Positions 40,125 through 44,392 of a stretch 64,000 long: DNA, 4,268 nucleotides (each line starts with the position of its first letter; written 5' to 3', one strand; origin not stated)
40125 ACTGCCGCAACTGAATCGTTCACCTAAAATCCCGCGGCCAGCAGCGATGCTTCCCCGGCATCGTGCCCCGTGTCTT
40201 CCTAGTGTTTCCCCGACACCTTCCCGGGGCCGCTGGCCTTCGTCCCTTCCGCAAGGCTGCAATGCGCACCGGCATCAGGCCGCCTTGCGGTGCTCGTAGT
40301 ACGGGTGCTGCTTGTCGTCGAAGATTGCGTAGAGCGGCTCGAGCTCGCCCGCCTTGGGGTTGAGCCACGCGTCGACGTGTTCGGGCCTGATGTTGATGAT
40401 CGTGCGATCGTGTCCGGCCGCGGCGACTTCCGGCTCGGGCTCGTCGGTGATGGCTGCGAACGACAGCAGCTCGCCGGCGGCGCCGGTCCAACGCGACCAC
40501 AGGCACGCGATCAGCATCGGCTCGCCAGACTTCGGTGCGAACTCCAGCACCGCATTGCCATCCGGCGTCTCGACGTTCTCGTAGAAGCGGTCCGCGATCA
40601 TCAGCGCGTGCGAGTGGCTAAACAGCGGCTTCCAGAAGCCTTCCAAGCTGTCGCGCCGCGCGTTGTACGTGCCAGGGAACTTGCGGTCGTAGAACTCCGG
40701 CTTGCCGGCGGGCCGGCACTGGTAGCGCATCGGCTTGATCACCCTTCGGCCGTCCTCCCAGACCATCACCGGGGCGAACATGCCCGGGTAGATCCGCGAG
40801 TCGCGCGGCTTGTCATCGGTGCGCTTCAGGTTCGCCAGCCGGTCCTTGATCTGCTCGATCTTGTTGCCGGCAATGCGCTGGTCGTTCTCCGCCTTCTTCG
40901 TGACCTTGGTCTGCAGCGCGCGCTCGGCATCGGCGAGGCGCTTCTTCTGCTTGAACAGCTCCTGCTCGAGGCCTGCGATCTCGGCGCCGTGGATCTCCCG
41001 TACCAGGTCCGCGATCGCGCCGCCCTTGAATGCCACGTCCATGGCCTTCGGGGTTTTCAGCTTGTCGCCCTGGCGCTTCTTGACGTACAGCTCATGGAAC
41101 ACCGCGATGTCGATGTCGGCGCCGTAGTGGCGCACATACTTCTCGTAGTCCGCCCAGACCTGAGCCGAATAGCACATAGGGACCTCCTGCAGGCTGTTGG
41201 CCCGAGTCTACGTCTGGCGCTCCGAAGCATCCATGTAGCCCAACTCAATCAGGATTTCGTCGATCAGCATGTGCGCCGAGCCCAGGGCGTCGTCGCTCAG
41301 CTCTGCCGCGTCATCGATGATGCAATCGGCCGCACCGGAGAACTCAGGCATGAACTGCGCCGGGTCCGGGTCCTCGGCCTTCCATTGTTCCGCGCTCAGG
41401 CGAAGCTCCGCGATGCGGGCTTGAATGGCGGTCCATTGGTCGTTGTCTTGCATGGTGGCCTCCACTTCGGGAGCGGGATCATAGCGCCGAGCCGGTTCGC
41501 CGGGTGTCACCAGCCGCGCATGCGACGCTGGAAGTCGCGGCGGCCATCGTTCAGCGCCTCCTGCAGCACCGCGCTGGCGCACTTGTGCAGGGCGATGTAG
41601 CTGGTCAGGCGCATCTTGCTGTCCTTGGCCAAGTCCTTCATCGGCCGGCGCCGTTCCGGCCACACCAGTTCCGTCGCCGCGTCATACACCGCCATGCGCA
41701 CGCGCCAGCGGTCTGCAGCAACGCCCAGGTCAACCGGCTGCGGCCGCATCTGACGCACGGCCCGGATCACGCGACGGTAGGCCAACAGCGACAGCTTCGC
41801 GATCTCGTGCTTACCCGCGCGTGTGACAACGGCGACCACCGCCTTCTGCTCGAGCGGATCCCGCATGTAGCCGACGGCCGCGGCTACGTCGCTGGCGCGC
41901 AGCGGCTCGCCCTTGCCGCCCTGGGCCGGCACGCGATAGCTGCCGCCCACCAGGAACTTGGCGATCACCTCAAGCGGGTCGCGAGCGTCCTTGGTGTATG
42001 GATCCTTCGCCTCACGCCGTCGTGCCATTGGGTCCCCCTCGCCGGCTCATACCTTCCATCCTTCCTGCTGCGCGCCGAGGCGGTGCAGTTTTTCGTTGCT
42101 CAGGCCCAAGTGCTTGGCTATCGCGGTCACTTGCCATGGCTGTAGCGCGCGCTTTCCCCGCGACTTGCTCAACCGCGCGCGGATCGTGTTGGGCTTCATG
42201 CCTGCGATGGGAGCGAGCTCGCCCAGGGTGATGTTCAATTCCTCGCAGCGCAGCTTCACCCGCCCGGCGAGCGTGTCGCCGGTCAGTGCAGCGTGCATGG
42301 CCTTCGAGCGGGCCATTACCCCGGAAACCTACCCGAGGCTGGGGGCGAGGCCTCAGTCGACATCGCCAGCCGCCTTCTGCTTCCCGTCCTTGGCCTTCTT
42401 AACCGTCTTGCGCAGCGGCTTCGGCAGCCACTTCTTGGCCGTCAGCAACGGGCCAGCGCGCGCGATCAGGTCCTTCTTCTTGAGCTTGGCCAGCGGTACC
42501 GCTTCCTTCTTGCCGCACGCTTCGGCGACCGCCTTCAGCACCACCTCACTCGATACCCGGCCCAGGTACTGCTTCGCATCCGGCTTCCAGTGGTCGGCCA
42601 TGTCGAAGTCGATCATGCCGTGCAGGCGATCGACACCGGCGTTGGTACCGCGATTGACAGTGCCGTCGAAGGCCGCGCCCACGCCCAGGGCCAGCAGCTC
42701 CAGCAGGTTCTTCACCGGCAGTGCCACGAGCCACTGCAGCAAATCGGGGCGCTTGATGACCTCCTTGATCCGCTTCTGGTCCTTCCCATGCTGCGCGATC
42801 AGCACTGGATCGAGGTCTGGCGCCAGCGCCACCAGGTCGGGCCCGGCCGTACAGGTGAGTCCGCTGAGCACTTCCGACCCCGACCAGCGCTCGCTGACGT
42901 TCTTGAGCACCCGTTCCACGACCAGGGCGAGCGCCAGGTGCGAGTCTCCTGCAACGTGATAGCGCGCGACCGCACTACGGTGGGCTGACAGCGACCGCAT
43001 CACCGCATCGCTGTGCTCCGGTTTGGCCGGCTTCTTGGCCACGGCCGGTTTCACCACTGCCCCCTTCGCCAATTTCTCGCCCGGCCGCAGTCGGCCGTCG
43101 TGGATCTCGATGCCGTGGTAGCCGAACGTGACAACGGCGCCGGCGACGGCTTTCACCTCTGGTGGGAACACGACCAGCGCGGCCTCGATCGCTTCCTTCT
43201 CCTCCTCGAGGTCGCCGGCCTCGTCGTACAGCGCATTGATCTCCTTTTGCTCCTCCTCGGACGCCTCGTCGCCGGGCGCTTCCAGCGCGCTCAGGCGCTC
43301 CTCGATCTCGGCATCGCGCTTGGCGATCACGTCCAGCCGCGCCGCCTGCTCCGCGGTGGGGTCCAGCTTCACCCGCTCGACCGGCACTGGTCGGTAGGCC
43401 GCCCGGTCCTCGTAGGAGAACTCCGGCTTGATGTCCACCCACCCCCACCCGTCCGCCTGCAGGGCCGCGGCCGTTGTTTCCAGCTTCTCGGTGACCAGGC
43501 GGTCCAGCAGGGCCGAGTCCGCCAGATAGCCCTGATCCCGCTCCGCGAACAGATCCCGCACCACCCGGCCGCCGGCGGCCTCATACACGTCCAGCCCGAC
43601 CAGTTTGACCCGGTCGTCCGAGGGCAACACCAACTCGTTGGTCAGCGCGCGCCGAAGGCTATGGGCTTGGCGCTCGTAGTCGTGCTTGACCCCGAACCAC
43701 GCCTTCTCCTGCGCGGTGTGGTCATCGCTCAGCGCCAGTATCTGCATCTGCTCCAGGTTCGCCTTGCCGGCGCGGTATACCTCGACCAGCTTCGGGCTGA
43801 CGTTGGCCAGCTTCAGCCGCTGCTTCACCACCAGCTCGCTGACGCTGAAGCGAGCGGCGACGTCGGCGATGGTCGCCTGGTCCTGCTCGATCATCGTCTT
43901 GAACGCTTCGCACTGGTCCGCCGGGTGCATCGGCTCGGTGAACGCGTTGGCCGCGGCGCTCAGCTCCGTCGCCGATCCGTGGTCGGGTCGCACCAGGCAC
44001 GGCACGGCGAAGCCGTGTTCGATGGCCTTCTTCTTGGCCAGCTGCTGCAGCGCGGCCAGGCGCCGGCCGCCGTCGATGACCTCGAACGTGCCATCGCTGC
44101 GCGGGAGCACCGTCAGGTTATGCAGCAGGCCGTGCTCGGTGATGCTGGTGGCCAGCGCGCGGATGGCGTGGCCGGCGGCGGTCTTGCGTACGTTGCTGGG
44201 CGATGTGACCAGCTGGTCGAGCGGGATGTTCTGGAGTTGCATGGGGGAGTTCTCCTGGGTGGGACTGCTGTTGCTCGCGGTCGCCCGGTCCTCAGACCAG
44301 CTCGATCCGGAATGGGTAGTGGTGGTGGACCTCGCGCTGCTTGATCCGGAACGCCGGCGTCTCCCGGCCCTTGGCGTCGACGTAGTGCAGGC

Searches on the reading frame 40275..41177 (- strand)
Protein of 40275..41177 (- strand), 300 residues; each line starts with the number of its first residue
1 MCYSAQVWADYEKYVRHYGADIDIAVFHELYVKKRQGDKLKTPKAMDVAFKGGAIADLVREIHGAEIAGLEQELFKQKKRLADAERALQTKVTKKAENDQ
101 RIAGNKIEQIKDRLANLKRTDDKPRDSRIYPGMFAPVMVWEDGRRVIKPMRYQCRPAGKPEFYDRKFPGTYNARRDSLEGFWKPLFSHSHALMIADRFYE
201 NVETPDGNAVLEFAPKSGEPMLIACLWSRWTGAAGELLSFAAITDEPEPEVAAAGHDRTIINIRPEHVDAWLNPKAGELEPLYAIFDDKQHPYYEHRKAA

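Call 79: search_protein_families(library=pfam, proteins=[window:40275-41177:-], max_evalue=0.001)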
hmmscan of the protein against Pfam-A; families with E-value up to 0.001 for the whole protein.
window:40275-41177:- (300 aa): 1 family
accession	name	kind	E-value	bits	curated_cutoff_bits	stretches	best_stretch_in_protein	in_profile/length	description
PF02586.19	SRAP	-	2.4e-19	70.2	27.1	1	107-285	11-193/214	SOS response associated peptidase (SRAP)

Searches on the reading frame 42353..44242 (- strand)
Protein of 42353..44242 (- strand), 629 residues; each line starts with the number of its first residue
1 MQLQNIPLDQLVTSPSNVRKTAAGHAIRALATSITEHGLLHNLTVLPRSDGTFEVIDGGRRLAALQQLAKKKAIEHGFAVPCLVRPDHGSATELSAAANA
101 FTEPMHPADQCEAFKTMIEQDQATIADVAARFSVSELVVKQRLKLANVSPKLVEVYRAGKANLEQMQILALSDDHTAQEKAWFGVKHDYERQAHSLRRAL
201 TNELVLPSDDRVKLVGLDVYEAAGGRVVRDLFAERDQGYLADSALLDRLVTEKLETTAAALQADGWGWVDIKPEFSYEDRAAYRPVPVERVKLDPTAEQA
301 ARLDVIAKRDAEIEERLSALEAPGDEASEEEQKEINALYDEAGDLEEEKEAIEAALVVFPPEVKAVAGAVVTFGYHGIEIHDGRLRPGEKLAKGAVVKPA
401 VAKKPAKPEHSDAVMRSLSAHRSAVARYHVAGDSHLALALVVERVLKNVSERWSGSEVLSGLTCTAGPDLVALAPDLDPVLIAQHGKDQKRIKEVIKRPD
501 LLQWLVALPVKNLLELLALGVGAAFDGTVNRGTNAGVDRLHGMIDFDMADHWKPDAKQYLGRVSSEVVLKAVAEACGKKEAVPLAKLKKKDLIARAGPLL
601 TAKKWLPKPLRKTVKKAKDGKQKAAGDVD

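Call 79: search_protein_families(library=pfam, proteins=[window:42353-44242:-], max_evalue=0.001)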
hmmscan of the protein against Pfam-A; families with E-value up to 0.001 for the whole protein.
window:42353-44242:- (629 aa): 2 families
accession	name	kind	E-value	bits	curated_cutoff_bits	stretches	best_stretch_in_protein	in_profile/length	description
PF02195.25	ParB_N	-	3.8e-07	30.5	26.3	1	2-71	2-71/95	ParB N-terminal domain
PF17762.8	HTH_ParB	-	0.00036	21.1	22.6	0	105-181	3-79/102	ParB HTH domain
